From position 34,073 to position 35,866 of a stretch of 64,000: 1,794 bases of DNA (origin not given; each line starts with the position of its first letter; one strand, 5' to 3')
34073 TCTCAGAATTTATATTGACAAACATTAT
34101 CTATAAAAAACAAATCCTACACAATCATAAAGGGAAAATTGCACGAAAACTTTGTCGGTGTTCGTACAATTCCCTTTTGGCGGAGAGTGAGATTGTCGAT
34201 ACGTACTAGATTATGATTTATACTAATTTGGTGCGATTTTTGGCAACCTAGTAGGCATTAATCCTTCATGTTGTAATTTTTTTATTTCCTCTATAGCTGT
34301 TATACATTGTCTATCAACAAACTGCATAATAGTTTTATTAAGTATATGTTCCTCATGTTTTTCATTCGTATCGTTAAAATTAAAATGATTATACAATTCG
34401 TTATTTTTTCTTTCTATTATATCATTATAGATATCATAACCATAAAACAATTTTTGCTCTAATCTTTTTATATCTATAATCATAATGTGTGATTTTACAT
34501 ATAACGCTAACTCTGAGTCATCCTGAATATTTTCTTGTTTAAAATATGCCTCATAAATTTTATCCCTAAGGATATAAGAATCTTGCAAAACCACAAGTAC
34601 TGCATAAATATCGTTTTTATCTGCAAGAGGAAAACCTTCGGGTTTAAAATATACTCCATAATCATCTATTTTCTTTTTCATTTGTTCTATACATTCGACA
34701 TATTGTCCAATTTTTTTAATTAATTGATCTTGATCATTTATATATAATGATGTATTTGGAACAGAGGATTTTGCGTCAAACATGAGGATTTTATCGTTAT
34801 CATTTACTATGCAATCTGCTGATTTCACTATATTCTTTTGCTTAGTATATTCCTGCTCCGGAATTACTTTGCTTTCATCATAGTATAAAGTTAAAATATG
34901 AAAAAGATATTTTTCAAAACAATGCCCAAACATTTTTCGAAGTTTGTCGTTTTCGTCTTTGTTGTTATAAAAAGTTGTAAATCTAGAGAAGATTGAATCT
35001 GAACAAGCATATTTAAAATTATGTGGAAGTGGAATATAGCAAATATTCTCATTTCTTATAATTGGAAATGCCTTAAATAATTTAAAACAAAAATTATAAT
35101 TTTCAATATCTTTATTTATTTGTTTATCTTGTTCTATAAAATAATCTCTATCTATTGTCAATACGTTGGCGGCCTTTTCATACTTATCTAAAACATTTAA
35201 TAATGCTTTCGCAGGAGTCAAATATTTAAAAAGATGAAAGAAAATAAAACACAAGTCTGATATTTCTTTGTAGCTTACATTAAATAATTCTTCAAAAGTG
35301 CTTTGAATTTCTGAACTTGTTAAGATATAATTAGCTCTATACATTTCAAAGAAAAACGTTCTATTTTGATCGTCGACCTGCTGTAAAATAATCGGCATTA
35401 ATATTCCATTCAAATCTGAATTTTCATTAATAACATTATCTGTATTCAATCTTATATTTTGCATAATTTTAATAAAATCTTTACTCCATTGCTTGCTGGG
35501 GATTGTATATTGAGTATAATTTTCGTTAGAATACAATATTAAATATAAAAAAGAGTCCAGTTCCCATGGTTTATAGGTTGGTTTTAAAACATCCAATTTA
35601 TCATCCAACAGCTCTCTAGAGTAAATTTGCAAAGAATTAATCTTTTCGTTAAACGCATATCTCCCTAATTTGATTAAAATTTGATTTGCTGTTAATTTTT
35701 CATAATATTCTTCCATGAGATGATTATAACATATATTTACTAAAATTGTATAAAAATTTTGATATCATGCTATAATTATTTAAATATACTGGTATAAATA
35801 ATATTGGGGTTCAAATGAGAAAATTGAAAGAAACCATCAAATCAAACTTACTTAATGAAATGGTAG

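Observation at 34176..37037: A/T-rich islet at tRNA-Ser carrying an orphan PD-(D/E)xK-like protein: candidate single-gene defence or toxin module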

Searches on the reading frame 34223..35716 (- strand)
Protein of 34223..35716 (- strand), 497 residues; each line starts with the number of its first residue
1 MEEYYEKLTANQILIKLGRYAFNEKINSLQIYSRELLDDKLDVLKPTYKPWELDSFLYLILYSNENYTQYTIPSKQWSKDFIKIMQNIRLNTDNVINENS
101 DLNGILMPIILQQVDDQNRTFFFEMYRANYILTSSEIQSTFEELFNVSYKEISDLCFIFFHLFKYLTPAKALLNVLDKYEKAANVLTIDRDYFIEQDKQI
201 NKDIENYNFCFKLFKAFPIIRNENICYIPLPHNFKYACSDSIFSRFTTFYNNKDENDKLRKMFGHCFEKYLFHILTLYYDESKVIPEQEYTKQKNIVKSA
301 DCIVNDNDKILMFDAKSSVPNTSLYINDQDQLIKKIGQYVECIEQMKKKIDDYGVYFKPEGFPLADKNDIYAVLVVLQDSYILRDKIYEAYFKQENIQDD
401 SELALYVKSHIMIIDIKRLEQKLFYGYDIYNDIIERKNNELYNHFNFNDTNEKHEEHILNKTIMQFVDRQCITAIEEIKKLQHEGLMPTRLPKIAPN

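Call 6: search_protein_families(library=pfam, proteins=[window:34223-35716:-], max_evalue=1)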
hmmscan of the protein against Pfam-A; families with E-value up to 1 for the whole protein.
window:34223-35716:- (497 aa): 0 families

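Call 7: search_protein_families(library=padloc, proteins=[window:34223-35716:-], max_evalue=1)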
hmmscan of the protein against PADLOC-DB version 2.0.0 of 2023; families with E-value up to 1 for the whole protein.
window:34223-35716:- (497 aa): 2 families
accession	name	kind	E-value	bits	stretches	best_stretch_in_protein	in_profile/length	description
PDLC04221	HEC-02B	-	0.003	15.4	1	288-336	27-76/171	-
PDLC04225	HEC-02B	-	0.0061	14.6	1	289-351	28-92/173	-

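Call 10: find_homologous_proteins(query=window:34223-35716:-)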
Query window:34223-35716:- (497 aa): 4 proteins with E <= 0.001 among 7114 candidates.
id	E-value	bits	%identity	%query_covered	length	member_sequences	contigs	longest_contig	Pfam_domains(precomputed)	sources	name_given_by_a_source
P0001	3.2e-273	925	83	100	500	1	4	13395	-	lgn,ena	-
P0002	1.6e-225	768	70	100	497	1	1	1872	-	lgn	-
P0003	7.4e-213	726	67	100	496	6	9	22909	-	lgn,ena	-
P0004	4.9e-127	443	46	96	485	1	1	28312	-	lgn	-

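Call 11: search_protein_families(library=ncbifam, proteins=[window:34223-35716:-], max_evalue=1)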
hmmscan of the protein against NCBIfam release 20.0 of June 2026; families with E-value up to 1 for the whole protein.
window:34223-35716:- (497 aa): 0 families

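Call 12: search_protein_families(library=phrogs, proteins=[window:34223-35716:-], max_evalue=1)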
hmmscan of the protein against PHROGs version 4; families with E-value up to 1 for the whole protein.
window:34223-35716:- (497 aa): 1 family
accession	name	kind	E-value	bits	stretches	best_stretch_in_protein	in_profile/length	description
phrog_19627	-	unknown function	0.039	15.5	1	368-424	18-75/85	-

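Call 13: find_encoding_contigs(protein=P0001, flank=10000)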
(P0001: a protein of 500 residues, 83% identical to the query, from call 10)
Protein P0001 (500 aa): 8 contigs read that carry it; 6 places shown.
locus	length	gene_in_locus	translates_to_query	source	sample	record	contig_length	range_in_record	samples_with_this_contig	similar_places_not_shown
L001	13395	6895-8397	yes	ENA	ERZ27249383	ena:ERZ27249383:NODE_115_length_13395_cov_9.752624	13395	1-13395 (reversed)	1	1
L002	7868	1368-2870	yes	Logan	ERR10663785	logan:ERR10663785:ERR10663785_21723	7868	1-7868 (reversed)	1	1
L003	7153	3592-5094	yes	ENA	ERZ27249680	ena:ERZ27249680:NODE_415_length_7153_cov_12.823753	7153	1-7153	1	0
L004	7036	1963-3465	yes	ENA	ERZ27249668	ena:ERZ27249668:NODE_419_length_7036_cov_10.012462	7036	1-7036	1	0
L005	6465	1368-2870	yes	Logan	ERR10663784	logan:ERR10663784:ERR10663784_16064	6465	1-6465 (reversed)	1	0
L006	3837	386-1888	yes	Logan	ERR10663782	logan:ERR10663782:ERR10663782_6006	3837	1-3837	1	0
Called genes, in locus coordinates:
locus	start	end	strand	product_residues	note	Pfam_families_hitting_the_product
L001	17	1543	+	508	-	PF04998:RNA_pol_Rpb1_5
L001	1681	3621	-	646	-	PF01553:Acyltransferase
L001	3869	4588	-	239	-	PF04973:NMN_transporter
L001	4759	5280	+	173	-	PF01613:Flavin_Reduct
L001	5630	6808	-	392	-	PF13276:HTH_21, PF00665:rve, PF13683:rve_3, PF13333:rve_2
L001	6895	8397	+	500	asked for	-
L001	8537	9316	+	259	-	PF18144:SMODS, PF01909:NTP_transf_2 (faint)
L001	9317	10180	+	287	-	PF18159:S_4TM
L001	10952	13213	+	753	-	PF00313:CSD (weak)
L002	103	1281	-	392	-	PF13276:HTH_21, PF00665:rve, PF13683:rve_3, PF13333:rve_2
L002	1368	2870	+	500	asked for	-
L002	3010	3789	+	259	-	PF18144:SMODS, PF01909:NTP_transf_2 (faint)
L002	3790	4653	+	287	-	PF18159:S_4TM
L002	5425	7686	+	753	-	PF00313:CSD (weak)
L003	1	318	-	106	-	?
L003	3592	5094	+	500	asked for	-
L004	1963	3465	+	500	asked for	-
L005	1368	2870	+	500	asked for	-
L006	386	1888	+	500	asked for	-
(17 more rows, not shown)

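Call 14: find_encoding_contigs(protein=P0003, flank=10000)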
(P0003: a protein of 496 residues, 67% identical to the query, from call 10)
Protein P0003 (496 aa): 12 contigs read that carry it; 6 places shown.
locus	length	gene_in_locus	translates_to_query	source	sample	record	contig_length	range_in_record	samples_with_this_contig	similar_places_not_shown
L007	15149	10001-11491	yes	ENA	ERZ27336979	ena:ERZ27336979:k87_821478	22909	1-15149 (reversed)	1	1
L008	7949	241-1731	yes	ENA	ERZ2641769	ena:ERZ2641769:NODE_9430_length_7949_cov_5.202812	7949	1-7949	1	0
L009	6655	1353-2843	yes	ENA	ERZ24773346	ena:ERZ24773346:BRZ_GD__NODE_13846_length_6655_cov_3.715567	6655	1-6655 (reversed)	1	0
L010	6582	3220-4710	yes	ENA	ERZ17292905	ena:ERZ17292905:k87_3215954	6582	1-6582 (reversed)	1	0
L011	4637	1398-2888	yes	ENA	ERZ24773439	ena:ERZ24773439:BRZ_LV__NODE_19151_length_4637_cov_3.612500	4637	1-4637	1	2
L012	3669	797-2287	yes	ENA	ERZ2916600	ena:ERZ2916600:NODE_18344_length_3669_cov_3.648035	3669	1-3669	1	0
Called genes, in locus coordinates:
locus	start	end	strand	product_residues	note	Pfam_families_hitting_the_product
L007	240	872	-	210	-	-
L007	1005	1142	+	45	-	-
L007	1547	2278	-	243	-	PF19866:DUF6339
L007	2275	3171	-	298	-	-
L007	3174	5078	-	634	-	-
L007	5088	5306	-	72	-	-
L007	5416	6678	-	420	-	PF00145:DNA_methylase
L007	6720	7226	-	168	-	-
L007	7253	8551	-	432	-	PF13173:AAA_14, PF13635:DUF4143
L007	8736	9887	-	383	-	PF13276:HTH_21, PF00665:rve, PF13610:DDE_Tnp_IS240 (weak), PF13683:rve_3, PF13333:rve_2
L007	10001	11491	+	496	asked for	-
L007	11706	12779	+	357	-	-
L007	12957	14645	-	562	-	PF00239:Resolvase, PF07508:Recombinase, PF13408:Zn_ribbon_recom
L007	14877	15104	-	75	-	-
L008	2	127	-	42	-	?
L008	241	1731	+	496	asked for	-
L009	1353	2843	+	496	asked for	-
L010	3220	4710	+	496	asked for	-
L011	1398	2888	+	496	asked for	-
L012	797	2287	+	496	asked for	-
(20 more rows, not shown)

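Call 15: find_encoding_contigs(protein=P0004, flank=10000)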
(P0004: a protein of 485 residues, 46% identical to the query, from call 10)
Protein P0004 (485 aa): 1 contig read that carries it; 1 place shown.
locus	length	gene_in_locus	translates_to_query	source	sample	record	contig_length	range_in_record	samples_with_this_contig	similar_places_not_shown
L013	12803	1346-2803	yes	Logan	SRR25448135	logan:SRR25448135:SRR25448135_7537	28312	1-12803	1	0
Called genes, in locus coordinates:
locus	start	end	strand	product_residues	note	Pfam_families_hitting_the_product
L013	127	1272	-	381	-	PF01527:HTH_Tnp_1 (weak), PF13384:HTH_23 (faint), PF13518:HTH_28 (faint), PF13276:HTH_21 (weak), PF00665:rve, PF13683:rve_3, PF13333:rve_2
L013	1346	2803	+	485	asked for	-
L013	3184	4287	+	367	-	PF03372:Exo_endo_phos (weak)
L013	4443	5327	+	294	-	PF06800:Sugar_transport, PF00892:EamA (weak)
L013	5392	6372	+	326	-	-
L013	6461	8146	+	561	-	PF00128:Alpha-amylase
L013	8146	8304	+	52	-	-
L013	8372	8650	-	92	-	PF01337:Barstar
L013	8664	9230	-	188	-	PF00545:Ribonuclease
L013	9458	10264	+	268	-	PF00483:NTP_transferase, PF12804:NTP_transf_3 (weak)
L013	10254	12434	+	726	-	PF01136:Peptidase_U32, PF12392:DUF3656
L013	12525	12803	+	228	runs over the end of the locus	PF00899:ThiF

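Call 31: predict_structure(alignment_id=A1)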
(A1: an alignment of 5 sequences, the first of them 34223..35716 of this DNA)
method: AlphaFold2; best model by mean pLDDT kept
length: 497 residues; sequences in the alignment: 5
mean_pLDDT: 41.7   pTM: 0.35
mean pLDDT of the five models: 41.7, 37.6, 37.1, 37.0, 35.9
residues with pLDDT >= 90: 0; 70-90: 33; 50-70: 81; < 50: 383
segments of 3 or more residues with pLDDT < 50: 1-145, 149-167, 186-281, 288-303, 314-327, 356-360, 378-382, 417-497
pLDDT, mean of each block of 10 residues (from residue 1): 34 41 39 36 30 30 27 32 29 32 30 25 23 36 47 46 44 57 49 37 30 30 34 25 28 40 43 43 49 32 51 46 44 68 72 53 58 55 69 84 74 54 34 37 34 34 38 41 33 26
secondary structure, 60 per line:
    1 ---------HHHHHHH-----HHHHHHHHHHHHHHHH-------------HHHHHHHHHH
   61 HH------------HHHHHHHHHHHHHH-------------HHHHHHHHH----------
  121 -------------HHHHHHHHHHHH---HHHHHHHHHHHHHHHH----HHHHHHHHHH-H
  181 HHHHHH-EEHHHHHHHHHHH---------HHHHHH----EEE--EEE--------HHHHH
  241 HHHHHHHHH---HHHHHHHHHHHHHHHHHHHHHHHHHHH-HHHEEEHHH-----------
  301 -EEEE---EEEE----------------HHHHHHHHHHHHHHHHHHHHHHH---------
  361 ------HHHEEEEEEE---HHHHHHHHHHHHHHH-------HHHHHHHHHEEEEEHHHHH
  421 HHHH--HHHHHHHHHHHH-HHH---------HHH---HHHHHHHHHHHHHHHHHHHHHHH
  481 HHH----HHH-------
elements in order: H10-16 H22-37 H51-62 H75-88 H102-110 H134-145 H149-164 H169-178 H180-186 H190-200 H210-215 E220-222 E225-227 H236-249 H253-279 E284-286 E302-305 E309-312 H329-351 E370-376 H380-394 H402-410 E411-415 H416-424 H427-438 H458-483

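Call 32: search_protein_representatives(alignment_id=A1)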
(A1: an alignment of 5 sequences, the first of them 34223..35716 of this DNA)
Query: 5 sequences, 497 profile positions. Proteins with E-value up to 0.001 (for the whole library): 310; up to 1e-10: 214; up to 1e-30: 99. The best 150 are listed.
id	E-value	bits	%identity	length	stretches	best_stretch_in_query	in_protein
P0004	1.6e-244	829.0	-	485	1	1-486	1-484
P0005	5.9e-78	279.6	-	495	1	5-487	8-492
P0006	1.6e-73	265.0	-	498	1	5-485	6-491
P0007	2.1e-63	231.6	-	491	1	2-481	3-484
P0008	2.3e-62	228.2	-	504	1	12-481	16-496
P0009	6.8e-54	200.2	-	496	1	9-487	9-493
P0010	2.4e-52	195.1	-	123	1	376-497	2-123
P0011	1.0e-51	193.0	-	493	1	7-485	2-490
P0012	3.9e-49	184.5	-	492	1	11-482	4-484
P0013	1.9e-48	182.2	-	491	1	15-479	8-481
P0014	3.4e-47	178.1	-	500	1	12-487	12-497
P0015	8.9e-47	176.7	-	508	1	13-487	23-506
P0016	6.9e-46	173.8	-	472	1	17-463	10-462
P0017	5.2e-45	170.9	-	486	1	15-485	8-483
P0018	5.6e-45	170.8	-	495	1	11-481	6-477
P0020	1.4e-44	169.5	-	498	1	15-487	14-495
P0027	2.9e-43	165.1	-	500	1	9-487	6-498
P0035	3.4e-41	158.3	-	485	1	13-442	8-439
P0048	7.7e-38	147.2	-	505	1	6-487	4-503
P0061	4.3e-36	141.5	-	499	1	7-486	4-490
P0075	8.9e-35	137.1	-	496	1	7-471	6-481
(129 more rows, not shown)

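Call 35: search_solved_structures(query=A2, max_evalue=10, show_alignments=3)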
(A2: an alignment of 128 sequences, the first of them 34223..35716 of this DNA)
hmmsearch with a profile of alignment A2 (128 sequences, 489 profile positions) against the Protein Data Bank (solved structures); distinct sequences matched with E-value up to 10: 0.

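Call 38: search_protein_families(library=pfam, alignment_id=A3, max_evalue=0.1)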
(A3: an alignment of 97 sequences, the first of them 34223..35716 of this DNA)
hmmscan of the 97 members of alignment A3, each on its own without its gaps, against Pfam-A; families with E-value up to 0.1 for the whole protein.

A. member 1, window:34223-35716:- (497 aa): 0 families

B. families by the number of members that match (of 97 scanned): 31 families (the first 25 are shown)
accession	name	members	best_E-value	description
PF08378.17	NERD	3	0.012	Nuclease-related domain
PF01870.24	Hjc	2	0.0014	Archaeal holliday junction resolvase (hjc)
PF04831.18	POPDC1-3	1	0.0034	POPDC1-3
PF17354.8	DUF5382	1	0.0058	Family of unknown function (DUF5382) central domain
PF03008.20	DUF234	1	0.0069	Archaea bacterial proteins of unknown function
PF22776.1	K_trans_C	1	0.0093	K+ potassium transporter C-terminal domain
PF14902.11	DUF4494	1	0.012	Domain of unknown function (DUF4494)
PF05856.17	ARPC4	1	0.012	ARP2/3 complex 20 kDa subunit (ARPC4)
PF01059.23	Oxidored_q5_N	1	0.013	NADH-ubiquinone oxidoreductase chain 4, amino terminus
PF00897.23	Orbi_VP7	1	0.014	Orbivirus inner capsid protein VP7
PF21229.3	TdIF1_2nd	1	0.024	TdIF1, C-terminal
PF21137.3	ANM3_C2H2_Zf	1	0.024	Protein arginine N-methyltransferase 3, C2H2 zinc finger domain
PF09169.15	BRCA-2_helical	1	0.029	BRCA2, helical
PF13475.11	DUF4116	1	0.031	Domain of unknown function (DUF4116)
PF04676.19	CwfJ_C_2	1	0.043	Protein similar to CwfJ C-terminus 2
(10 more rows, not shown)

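Call 39: find_homologous_proteins(query=A3, max_evalue=1e-10)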
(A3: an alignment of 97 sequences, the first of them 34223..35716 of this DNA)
Query A3 (97 sequences) (497 aa, profile of the alignment): 4 proteins with E <= 1e-10 among 7715 candidates.
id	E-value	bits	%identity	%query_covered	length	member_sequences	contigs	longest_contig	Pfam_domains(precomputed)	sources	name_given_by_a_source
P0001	3.8e-115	404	83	100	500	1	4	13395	-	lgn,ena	-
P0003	1.0e-114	402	67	100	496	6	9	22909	-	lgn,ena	-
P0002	1.3e-112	395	70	100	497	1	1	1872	-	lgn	-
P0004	3.7e-108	381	46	96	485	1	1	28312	-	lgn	-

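Call 41: find_encoding_contigs(protein=P0005, flank=6000, max_places=4)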
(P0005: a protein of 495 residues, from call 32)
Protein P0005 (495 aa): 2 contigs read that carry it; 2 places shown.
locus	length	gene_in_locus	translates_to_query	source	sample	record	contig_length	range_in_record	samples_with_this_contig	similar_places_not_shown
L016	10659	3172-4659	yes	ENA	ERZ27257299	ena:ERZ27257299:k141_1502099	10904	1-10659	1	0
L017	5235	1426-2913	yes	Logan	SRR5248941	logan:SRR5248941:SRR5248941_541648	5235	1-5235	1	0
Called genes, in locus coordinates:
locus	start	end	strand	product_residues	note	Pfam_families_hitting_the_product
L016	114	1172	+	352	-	PF14206:Cys_rich_CPCC, PF14386:DUF4417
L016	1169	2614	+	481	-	-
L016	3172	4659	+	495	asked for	-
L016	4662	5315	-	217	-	PF08667:BetR (weak), PF13560:HTH_31 (weak), PF01381:HTH_3, PF12844:HTH_19, PF13443:HTH_26 (faint)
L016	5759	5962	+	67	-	PF12728:HTH_17 (weak)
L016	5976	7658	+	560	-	PF08706:D5_N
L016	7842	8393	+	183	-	PF03288:Pox_D5 (weak)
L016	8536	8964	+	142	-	-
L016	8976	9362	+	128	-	PF01844:HNH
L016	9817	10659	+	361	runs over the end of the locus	PF05063:MT-A70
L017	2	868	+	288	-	?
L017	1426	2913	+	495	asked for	-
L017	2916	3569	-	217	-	PF08667:BetR (weak), PF13560:HTH_31 (weak), PF01381:HTH_3, PF12844:HTH_19, PF13443:HTH_26 (faint)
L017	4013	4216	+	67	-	PF12728:HTH_17 (weak)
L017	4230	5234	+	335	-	?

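Call 42: find_encoding_contigs(protein=P0020, flank=6000, max_places=4)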
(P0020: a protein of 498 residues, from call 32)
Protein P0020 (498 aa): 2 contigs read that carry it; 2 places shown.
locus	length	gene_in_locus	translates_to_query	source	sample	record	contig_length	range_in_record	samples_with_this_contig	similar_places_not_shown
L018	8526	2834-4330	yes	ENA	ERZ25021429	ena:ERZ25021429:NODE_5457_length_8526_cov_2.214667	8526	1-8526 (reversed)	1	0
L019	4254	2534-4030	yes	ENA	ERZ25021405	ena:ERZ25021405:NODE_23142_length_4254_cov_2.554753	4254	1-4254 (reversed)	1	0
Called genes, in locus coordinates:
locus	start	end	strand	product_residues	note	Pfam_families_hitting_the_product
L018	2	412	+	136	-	?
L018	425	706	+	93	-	PF13192:Thioredoxin_3 (weak), PF00462:Glutaredoxin (weak)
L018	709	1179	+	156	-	-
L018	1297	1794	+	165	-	PF19935:DUF6398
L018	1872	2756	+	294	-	PF00149:Metallophos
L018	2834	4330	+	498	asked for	-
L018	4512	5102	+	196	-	PF18967:PycTM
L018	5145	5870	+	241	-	PF00211:Guanylate_cyc (weak)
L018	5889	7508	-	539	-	PF01609:DDE_Tnp_1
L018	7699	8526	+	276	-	?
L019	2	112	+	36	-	?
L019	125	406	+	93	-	PF13192:Thioredoxin_3 (weak), PF00462:Glutaredoxin (weak)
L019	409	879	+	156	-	-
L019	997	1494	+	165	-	PF19935:DUF6398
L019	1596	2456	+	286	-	PF00149:Metallophos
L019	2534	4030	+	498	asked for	-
